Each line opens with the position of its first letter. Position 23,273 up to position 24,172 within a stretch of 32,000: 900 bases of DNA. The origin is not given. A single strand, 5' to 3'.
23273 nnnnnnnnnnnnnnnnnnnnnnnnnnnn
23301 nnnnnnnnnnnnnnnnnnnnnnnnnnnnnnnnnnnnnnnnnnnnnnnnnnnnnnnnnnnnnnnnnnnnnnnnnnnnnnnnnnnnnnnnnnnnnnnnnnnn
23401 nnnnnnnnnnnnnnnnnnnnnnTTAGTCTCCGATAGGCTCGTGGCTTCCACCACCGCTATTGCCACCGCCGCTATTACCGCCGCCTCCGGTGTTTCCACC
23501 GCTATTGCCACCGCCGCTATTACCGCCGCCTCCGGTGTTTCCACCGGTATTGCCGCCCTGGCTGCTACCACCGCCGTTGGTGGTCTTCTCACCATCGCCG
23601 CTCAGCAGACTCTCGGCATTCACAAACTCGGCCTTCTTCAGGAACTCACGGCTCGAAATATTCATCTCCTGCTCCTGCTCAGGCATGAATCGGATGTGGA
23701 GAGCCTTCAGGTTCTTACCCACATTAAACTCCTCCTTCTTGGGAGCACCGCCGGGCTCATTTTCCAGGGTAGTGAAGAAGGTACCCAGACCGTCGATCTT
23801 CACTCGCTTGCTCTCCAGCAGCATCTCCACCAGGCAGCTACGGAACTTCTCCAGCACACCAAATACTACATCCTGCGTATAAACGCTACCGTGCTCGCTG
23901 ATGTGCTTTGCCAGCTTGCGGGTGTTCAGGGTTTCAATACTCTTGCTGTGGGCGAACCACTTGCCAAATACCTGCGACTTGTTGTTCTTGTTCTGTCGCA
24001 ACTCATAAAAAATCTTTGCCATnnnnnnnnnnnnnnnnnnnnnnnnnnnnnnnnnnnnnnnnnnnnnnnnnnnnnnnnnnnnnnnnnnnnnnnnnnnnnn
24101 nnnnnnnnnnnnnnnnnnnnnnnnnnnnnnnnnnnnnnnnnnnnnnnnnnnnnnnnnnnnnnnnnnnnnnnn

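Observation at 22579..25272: Low-GC islet holding an uncharacterised cassette: HU-like protein, 33-aa membrane peptide and signal-less M15 peptidase, separated by a repeat-laden switch-like region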

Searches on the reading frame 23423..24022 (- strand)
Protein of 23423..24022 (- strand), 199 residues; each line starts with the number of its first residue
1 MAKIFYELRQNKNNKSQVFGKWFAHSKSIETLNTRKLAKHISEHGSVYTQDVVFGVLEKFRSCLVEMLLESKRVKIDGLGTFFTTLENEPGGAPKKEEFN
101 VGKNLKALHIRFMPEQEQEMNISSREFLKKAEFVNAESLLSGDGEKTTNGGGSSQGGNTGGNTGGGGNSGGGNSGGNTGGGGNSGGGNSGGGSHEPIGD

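Call 8: search_protein_families(library=ncbifam, proteins=[window:23423-24022:-], max_evalue=0.01)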
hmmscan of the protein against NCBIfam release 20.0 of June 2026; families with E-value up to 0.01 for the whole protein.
window:23423-24022:- (199 aa): 1 family
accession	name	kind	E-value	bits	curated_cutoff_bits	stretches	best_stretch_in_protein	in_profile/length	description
TIGR01201.1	HU_rel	subfamily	1.1e-14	54.6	68.6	1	6-172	4-166/170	HU family DNA-binding protein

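Call 9: search_protein_families(library=pfam, proteins=[window:23423-24022:-], max_evalue=0.01)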
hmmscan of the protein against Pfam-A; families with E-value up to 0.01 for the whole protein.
window:23423-24022:- (199 aa): 2 families
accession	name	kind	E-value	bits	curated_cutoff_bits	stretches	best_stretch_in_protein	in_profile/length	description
PF18291.6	HU-HIG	-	1.8e-14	54.3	26.2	1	4-127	3-123/125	HU domain fused to wHTH, Ig, or Glycine-rich motif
PF00216.26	Bac_DNA_binding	-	0.0022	18.6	22.4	1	33-84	2-52/90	Bacterial DNA-binding protein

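Call 10: search_protein_families(library=phrogs, proteins=[window:23423-24022:-], max_evalue=0.01)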
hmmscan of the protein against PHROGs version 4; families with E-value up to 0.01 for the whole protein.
window:23423-24022:- (199 aa): 3 families
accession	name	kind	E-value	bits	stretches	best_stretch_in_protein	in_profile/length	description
phrog_379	-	DNA, RNA and nucleotide metabolism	1.2e-05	25.8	1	6-85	4-82/138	DNA binding protein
phrog_38696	-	unknown function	0.00071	19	1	121-193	160-237/761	-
phrog_8482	-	head and packaging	0.002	18.2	1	144-188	229-273/424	attachment protein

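Call 44: find_homologous_proteins(query=window:23423-24022:-, max_evalue=0.00001)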
Query window:23423-24022:- (199 aa): 4825 proteins with E <= 0.00001 among 7230 candidates; the best 120 are listed.
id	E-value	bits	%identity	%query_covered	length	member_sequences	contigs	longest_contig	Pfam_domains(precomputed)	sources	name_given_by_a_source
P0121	3.4e-106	371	92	100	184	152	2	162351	PF18291.7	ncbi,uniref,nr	ncbi:hypothetical protein [Prevotella sp. RM4]|uniref:HU family DNA-binding protein n=1 Tax=Prevotel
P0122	1.3e-105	370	91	100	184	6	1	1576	PF18291.7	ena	-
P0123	1.9e-104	366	91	100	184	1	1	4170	PF18291.7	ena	-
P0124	2.2e-104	366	91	100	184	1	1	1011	PF18291.7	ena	-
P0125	1.4e-103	363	94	93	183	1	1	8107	PF18291.7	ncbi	-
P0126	4.3e-101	355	94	81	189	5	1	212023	PF18291.7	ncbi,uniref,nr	ncbi:hypothetical protein [Prevotella sp. P6B1]|uniref:HU family DNA-binding protein n=1 Tax=Prevote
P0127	5.9e-100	351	96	73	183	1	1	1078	PF18291.7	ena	-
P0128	1.4e-99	350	87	88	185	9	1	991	PF18291.7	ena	-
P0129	4.7e-98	345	95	73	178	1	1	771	PF18291.7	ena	-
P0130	1.4e-97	343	97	73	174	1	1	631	PF18291.7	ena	-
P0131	2.6e-97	343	94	73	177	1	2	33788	PF18291.7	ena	-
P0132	3.7e-97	342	93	74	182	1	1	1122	PF18291.7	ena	-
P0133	2.5e-96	339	94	74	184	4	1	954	PF18291.7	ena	-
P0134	3.0e-96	339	95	74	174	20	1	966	PF18291.7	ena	-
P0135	1.2e-95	337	96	73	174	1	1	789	PF18291.7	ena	-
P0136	2.0e-92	327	86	81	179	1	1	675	PF18291.7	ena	-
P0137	8.5e-91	321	92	73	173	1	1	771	PF18291.7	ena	-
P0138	1.1e-90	321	87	87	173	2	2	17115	PF18291.7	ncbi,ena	-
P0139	1.5e-89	317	94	72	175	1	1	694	PF18291.7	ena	-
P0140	5.0e-89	315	90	70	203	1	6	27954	PF18291.7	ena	-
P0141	5.0e-89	315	76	88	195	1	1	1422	PF18291.7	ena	-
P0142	1.5e-88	314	90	70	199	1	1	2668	PF18291.7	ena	-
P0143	2.1e-88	313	95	70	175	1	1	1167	PF18291.7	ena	-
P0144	3.1e-88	313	75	93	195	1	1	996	PF18291.7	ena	-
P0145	3.7e-88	313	74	92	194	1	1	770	PF18291.7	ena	-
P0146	3.8e-88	313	78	88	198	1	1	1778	PF18291.7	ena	-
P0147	6.1e-88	312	89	70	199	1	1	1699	PF18291.7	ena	-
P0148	9.7e-88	311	94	71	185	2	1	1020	PF18291.7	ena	-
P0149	1.1e-87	311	88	70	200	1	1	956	PF18291.7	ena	-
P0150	1.5e-87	311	75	93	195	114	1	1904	PF18291.7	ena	-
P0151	2.5e-87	310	90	70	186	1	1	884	PF18291.7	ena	-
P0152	2.6e-87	310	80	81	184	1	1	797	PF18291.7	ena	-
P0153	2.7e-87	310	89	70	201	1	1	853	PF18291.7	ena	-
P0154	2.7e-87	310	76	88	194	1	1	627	PF18291.7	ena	-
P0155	3.0e-87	310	88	70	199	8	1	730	PF18291.7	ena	-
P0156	3.1e-87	310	87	70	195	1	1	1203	PF18291.7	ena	-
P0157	4.0e-87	309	93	70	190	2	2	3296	PF18291.7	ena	-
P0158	4.2e-87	309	89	70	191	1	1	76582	PF18291.7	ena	-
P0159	5.8e-87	309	89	70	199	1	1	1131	PF18291.7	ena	-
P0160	6.0e-87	309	77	88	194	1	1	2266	PF18291.7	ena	-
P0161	7.0e-87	308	73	93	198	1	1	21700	PF18291.7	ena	-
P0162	1.0e-86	308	86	70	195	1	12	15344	PF18291.7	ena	-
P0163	1.1e-86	308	76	88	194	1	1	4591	PF18291.7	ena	-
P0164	1.4e-86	307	89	70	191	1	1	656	PF18291.7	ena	-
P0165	1.4e-86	307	76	88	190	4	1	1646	PF18291.7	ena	-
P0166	2.9e-86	306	77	90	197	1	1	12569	PF18291.7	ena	-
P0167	3.2e-86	306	89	70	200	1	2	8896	PF18291.7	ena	-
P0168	3.5e-86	306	96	70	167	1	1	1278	PF18291.7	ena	-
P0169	5.4e-86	306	74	93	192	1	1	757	PF18291.7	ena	-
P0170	5.9e-86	305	77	80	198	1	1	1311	PF18291.7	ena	-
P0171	9.7e-86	305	86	70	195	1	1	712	PF18291.7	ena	-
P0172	1.3e-85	304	76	80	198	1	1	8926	PF18291.7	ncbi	-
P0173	2.3e-85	303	83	83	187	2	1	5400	PF18291.7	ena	-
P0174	2.7e-85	303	93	73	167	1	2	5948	PF18291.7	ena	-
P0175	3.2e-85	303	84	74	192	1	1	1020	PF18291.7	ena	-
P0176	3.7e-85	303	84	74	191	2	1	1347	PF18291.7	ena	-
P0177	5.2e-85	302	89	70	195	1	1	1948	PF18291.7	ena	-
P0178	6.5e-85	302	75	80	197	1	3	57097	PF18291.7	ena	-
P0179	6.9e-85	302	87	70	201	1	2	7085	PF18291.7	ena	-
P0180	8.4e-85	302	88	70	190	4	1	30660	PF18291.7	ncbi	-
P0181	1.1e-84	301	77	80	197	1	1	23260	PF18291.7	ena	-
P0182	1.1e-84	301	77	80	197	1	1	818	PF18291.7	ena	-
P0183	1.2e-84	301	76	80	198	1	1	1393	PF18291.7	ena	-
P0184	1.2e-84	301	82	74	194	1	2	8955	PF18291.7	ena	-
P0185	1.6e-84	301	77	77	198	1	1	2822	PF18291.7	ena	-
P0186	1.6e-84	301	74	80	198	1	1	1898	PF18291.7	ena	-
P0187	1.8e-84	301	88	70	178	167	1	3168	PF18291.7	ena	-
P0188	2.3e-84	300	84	71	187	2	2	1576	PF18291.7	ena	-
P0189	2.3e-84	300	75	83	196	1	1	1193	PF18291.7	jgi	-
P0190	2.8e-84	300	82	74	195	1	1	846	PF18291.7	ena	-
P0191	2.8e-84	300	74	80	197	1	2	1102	PF18291.7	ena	-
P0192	3.0e-84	300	74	80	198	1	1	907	PF18291.7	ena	-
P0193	3.0e-84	300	74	80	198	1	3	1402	PF18291.7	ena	-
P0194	3.2e-84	300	80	81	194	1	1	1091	PF18291.7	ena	-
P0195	3.4e-84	300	83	74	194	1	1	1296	PF18291.7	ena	-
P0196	3.4e-84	300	82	74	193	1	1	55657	PF18291.7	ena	-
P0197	5.4e-84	299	87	70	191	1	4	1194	PF18291.7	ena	-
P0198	5.6e-84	299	86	70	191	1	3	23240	PF18291.7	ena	-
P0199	6.3e-84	299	75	80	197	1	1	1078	PF18291.7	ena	-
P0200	7.0e-84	299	74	80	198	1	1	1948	PF18291.7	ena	-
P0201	7.7e-84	299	73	90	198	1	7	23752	PF18291.7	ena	-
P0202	8.2e-84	298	86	70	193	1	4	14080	PF18291.7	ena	-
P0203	8.7e-84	298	87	70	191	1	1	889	PF18291.7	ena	-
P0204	8.9e-84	298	78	72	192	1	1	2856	PF18291.7,PF00216.27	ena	-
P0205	1.1e-83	298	86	70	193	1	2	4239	PF18291.7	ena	-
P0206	1.2e-83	298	76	80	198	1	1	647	PF18291.7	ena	-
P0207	1.2e-83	298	74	80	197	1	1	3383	PF18291.7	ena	-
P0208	1.3e-83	298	74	80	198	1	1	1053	PF18291.7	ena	-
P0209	1.4e-83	298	76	80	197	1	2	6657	PF18291.7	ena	-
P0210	1.5e-83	298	84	72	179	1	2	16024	PF18291.7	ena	-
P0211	1.8e-83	297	74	95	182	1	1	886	PF18291.7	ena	-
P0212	1.9e-83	297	86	70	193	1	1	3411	PF18291.7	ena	-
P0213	1.9e-83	297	82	73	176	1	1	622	PF18291.7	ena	-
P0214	1.9e-83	297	74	80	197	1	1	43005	PF18291.7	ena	-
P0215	2.0e-83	297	86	70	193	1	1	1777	PF18291.7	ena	-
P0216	2.3e-83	297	86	70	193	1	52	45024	PF18291.7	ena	-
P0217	2.6e-83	297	73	100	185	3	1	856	PF18291.7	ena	-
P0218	2.6e-83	297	86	70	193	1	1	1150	PF18291.7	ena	-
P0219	3.1e-83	297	70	100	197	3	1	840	PF18291.7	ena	-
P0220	3.3e-83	296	90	73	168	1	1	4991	PF18291.7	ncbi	-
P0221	3.4e-83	296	72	90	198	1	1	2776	PF18291.7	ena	-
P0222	3.4e-83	296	83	73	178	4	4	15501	PF18291.7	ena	-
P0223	4.0e-83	296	70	90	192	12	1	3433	PF18291.7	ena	-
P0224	4.5e-83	296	82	74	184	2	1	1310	PF18291.7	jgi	-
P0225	4.6e-83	296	74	82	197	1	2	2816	PF18291.7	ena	-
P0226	4.7e-83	296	86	70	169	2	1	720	PF18291.7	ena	-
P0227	6.3e-83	296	86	70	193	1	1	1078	PF18291.7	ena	-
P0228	6.5e-83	296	78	86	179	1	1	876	PF18291.7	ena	-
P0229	6.7e-83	295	73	90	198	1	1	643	PF18291.7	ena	-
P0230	6.8e-83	295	68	100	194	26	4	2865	PF18291.7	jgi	jgi:predicted histone-like DNA-binding protein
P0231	7.5e-83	295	86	70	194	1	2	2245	PF18291.7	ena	-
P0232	7.6e-83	295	70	90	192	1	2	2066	PF18291.7,PF00216.27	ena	-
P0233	7.6e-83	295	82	74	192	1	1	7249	PF18291.7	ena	-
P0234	8.5e-83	295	76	80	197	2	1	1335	PF18291.7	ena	-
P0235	9.1e-83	295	82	74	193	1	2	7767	PF18291.7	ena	-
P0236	9.4e-83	295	86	72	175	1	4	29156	PF18291.7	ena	-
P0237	9.9e-83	295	86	70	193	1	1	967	PF18291.7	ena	-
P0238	1.0e-82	295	72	88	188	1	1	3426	PF18291.7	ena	-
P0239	1.0e-82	295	75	80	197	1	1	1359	PF18291.7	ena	-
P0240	1.0e-82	295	89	70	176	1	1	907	PF18291.7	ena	-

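Call 46: find_related_loci(query=A2, collection=metagenome_contigs, flank=8000)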
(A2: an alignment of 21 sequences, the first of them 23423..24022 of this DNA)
Query A2 (199 aa) in metagenome_contigs; peptide patterns used: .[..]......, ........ (x = any residue, [..] = any of these).
600 stretches matched a pattern (row limit reached: there are more); 410 encode a relative of the query (tblastn E <= 1e-3); the best 80 are kept; 80 distinct loci.
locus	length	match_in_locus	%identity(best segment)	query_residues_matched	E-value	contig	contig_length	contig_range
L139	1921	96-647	92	1-199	2e-124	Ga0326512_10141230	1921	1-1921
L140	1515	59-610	90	1-199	5e-124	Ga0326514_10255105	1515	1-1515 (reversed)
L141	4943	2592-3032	99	1-147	1e-96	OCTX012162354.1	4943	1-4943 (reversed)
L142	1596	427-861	95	1-145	6e-98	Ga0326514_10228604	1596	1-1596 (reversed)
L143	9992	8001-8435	95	1-145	5e-92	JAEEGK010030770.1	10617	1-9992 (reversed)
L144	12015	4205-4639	94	1-145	2e-91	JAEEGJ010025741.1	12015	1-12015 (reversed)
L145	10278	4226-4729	87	1-176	2e-88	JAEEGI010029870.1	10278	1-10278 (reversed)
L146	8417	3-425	88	42-199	1e-84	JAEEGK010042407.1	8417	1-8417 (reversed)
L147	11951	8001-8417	87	1-139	6e-83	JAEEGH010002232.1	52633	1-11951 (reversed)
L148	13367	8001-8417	87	1-139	6e-83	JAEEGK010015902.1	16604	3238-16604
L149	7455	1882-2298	88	1-139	1e-82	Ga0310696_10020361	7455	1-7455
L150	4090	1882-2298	88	1-139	4e-83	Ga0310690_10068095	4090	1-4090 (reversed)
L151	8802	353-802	80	1-162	2e-81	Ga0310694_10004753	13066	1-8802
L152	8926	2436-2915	76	1-159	2e-81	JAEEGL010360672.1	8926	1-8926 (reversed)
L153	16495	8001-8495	73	1-169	2e-81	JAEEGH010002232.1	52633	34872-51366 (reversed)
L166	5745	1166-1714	71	1-187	1e-78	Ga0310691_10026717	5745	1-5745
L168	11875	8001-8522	73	1-186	4e-78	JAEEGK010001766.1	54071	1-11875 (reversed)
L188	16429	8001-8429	76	1-143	7e-76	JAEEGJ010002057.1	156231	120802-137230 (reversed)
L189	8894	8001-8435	78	1-145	1e-75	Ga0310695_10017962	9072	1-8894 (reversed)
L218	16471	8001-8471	70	1-159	8e-73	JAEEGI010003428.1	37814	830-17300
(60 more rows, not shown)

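Call 49: search_protein_families(library=pfam, proteins=[L153:1413-1838:-, L189:2002-2505:-, L218:72-518:-, L188:240-713:+, L147:5518-6063:-, L168:6483-7118:-, L166:19-669:-, L153:1888-4335:-, L218:545-2788:-], max_evalue=0.001)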
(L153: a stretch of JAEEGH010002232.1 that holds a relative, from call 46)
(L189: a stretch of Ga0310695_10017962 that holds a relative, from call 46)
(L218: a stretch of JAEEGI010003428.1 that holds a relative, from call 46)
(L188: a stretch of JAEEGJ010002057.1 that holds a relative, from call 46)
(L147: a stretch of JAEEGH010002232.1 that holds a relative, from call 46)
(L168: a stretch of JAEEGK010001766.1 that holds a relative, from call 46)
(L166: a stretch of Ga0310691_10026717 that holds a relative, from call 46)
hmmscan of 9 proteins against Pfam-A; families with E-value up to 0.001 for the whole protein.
L153:1413-1838:- (141 aa): 0 families

L189:2002-2505:- (167 aa): 1 family
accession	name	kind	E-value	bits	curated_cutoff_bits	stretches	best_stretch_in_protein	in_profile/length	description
PF18925.5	DUF5675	-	1.5e-28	99.4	26.7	1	13-153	2-113/114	Family of unknown function (DUF5675)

L218:72-518:- (148 aa): 1 family
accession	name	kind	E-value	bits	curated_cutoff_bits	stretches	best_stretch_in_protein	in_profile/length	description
PF18925.5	DUF5675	-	2.4e-33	114.8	26.7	1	5-133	2-112/114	Family of unknown function (DUF5675)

L188:240-713:+ (157 aa): 3 families
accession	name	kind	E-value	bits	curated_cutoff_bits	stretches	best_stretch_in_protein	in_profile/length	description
PF00326.27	Peptidase_S9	-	6.1e-30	104.7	22.6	1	1-143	69-212/213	Prolyl oligopeptidase family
PF20434.5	BD-FAE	-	0.00028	20.9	26.8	1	20-101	133-215/215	BD-FAE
PF02129.25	Peptidase_S15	-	0.00032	20.9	23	0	65-105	212-251/262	X-Pro dipeptidyl-peptidase (S15 family)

L147:5518-6063:- (181 aa): 2 families
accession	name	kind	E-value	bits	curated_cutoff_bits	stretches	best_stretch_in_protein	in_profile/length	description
PF08291.16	Peptidase_M15_3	-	1.9e-14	54.1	23.2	1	40-128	3-80/108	Peptidase M15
PF05951.18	Peptidase_M15_2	-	0.00062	20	27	1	88-128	71-116/153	Bacterial protein of unknown function (DUF882)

L168:6483-7118:- (211 aa): 1 family
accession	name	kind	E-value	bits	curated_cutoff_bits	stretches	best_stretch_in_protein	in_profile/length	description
PF08291.16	Peptidase_M15_3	-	2.6e-15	56.9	23.2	1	118-169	40-90/108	Peptidase M15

L166:19-669:- (216 aa): 1 family
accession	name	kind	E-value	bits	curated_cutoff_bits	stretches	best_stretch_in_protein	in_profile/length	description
PF08291.16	Peptidase_M15_3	-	1.4e-13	51.4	23.2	1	113-153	40-80/108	Peptidase M15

L153:1888-4335:- (815 aa): 1 family
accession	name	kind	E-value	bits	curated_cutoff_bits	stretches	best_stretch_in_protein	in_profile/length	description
PF08800.15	BT4734-like_N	-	3.6e-10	40.5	22.4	1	44-174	2-134/134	BT4734-like, N-terminal domain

L218:545-2788:- (747 aa): 1 family
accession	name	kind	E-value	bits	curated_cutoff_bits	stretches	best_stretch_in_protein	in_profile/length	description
PF13148.11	DUF3987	-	3.1e-07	30.3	27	1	384-575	72-261/364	Protein of unknown function (DUF3987)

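Call 58: search_solved_structures(query=window:23423-24022:-, max_evalue=0.01)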
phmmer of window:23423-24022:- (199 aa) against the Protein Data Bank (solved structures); distinct sequences matched with E-value up to 0.01: 1.
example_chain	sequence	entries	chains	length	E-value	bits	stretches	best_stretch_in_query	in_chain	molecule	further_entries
9nqo_A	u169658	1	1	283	0.0073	19.4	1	140-192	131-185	Galectin-3,Galectin-3,Galectin-3 in complex FN3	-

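Call 66: search_dna_similar(query=window:23423-24022:-, collection=phages, mode=protein, max_rows=10)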
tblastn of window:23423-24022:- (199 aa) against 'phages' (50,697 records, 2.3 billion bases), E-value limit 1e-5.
Records with a match: 1; places in all: 1; records where one place covers at least 80% of the query: 0.
Best place of each record, by identity: <60% 1.
By first word of the organism name: Bacteriophage 1.
By host as written in the record: - 1.
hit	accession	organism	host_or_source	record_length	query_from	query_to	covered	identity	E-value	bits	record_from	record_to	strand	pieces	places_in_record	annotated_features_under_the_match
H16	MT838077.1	Bacteriophage sp.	human fecal samples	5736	4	111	54%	38.0%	6e-15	78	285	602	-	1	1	record has no annotation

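Call 84: search_protein_families(library=pfam, proteins=[L153:4365-4685:-, L153:4704-4982:-, L153:5091-5663:-, L153:5858-6286:+, L153:6353-7471:-, L188:3932-4306:-, L188:4421-4894:-, L188:6128-6532:-, L188:6676-7671:-], max_evalue=0.01)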
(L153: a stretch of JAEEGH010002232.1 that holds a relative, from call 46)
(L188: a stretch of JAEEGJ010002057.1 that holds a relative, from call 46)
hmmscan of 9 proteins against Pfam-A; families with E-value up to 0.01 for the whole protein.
L153:4365-4685:- (106 aa): 0 families

L153:4704-4982:- (92 aa): 0 families

L153:5091-5663:- (190 aa): 0 families

L153:5858-6286:+ (142 aa): 0 families

L153:6353-7471:- (372 aa): 0 families

L188:3932-4306:- (124 aa): 1 family
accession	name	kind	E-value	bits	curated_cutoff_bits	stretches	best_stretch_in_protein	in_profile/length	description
PF19776.5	DUF6262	-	0.0073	16.9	29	0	15-109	22-108/110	Family of unknown function (DUF6262)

L188:4421-4894:- (157 aa): 0 families

L188:6128-6532:- (134 aa): 0 families

L188:6676-7671:- (331 aa): 2 families
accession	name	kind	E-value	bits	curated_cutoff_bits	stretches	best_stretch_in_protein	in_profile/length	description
PF13280.12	WYL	-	1.1e-13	51.4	21.8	1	155-221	1-70/70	WYL domain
PF25583.1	WCX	-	6.7e-08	33.2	23.9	1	253-326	4-74/76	WCX domain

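Call 91: search_protein_families(library=ncbifam, proteins=[L189:2495-4741:-, L189:2002-2505:-, L153:1413-1838:-], max_evalue=0.01)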
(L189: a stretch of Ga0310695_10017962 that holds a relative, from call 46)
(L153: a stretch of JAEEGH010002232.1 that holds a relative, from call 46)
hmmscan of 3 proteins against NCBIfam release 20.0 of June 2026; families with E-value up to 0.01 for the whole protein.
L189:2495-4741:- (748 aa): 0 families

L189:2002-2505:- (167 aa): 0 families

L153:1413-1838:- (141 aa): 0 families

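Call 98: search_dna_similar(query=window:23423-24022:-, collection=plasmids, mode=protein, max_evalue=0.001, max_rows=20)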
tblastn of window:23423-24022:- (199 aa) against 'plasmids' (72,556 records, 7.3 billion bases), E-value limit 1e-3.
Records with a match: 7; places in all: 7; records where one place covers at least 80% of the query: 0.
Best place of each record, by identity: <60% 7.
By first word of the organism name: Parabacteroides 2; Prevotella 2; Bacteroides 1; Phocaeicola 1; Segatella 1.
By predicted mobility (MOB-suite, as given by PLSDB): non-mobilizable 7.
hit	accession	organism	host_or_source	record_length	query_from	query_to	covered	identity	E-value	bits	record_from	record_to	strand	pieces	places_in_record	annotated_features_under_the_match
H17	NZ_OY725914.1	Bacteroides finegoldii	-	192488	4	111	54%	38.9%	9e-15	79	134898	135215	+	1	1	DNA-binding protein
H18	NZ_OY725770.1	Parabacteroides distasonis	-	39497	23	139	59%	33.9%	1e-7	58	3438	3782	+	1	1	hypothetical protein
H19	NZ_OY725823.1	Parabacteroides distasonis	-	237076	4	111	54%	33.9%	6e-12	71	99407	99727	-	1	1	DNA-binding protein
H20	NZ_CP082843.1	Prevotella nigrescens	-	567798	4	115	56%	32.1%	5e-9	62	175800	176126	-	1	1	HU family DNA-binding protein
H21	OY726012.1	Phocaeicola massiliensis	-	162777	30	127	49%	33.3%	2e-4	49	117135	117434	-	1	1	none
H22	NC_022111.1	Prevotella sp. oral taxon 299 str. F0039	Homo sapiens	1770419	4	128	63%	24.8%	6e-5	50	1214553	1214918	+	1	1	none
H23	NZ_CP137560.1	Segatella hominis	Homo sapiens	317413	15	114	50%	30.0%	4e-6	54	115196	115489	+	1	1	DNA-binding protein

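Call 99: get_annotated_region(hit=H17, flank=6000)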
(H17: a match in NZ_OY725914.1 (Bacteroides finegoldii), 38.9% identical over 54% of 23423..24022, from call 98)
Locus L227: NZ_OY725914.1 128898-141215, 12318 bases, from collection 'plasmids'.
description: Bacteroides finegoldii strain Bacteroides finegoldii TSDC17.2-1.1 plasmid 12, complete sequence
organism: Bacteroides finegoldii (NCBI taxid 338188)
taxonomy: Bacteria; Bacteroidota; Bacteroidia; Bacteroidales; Bacteroidaceae; Bacteroides; Bacteroides finegoldii
host: -; source: -; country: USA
typing (MOB-suite, as given by PLSDB): non-mobilizable
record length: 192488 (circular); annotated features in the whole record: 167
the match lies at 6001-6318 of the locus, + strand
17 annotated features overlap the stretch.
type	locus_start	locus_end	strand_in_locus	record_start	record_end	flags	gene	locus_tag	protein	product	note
CDS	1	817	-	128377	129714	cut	rsxC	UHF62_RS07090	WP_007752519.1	electron transport complex subunit RsxC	-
CDS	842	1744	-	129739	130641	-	-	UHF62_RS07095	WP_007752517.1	Fe-S cluster domain-containing protein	-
CDS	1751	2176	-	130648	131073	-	-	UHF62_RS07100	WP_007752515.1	SoxR reducing system RseC family protein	-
CDS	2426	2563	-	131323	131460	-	-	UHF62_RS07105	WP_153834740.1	hypothetical protein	-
CDS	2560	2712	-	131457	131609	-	-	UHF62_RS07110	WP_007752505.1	hypothetical protein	-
CDS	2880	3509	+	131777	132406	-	-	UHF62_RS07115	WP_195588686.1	BT4734/BF3469 family protein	-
CDS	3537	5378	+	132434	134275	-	-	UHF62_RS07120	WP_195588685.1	DUF3987 domain-containing protein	-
CDS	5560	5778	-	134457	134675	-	-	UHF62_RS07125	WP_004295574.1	DUF4248 domain-containing protein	-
CDS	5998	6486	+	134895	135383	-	-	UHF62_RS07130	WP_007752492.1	DNA-binding protein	-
CDS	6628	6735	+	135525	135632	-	-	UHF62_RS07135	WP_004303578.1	smalltalk protein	-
CDS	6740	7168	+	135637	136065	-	-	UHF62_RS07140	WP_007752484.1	N-acetylmuramoyl-L-alanine amidase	GO:0009253 - peptidoglycan catabolic process [Evidence IEA]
CDS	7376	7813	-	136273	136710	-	-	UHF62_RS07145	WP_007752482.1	WbuC family cupin fold metalloprotein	-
CDS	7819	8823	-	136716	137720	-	-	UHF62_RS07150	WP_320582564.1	glycosyltransferase family 4 protein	-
CDS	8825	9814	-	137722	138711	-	-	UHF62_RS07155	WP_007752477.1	NAD-dependent epimerase/dehydratase family protein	-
CDS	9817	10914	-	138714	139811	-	-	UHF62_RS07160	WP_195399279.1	glycosyltransferase family 4 protein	-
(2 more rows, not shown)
